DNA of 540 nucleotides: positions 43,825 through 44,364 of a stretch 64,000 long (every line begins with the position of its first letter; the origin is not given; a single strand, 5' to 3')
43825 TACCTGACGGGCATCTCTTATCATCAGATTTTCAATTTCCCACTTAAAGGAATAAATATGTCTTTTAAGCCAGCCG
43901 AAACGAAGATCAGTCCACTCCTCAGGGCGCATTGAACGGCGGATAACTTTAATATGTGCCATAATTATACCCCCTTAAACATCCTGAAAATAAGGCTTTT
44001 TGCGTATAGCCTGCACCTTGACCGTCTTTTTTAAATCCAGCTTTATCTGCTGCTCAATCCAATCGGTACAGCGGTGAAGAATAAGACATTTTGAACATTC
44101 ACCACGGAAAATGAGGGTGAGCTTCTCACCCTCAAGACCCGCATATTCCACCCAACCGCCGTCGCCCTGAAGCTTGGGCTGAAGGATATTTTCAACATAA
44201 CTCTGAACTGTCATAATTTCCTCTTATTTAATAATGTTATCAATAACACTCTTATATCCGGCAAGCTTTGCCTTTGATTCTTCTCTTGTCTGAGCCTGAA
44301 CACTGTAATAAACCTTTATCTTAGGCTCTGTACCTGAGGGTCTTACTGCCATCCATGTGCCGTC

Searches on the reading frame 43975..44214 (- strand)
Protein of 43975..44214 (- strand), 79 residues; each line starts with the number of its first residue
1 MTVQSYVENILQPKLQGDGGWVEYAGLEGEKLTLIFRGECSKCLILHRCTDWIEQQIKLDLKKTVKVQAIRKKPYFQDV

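Call 52: search_protein_families(library=pfam, proteins=[window:43975-44214:-], max_evalue=0.01)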
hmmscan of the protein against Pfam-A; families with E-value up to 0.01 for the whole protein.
window:43975-44214:- (79 aa): 1 family
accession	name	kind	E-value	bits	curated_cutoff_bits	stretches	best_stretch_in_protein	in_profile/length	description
PF01106.22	NifU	-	1e-12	48.4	27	1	3-67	1-66/67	NifU-like domain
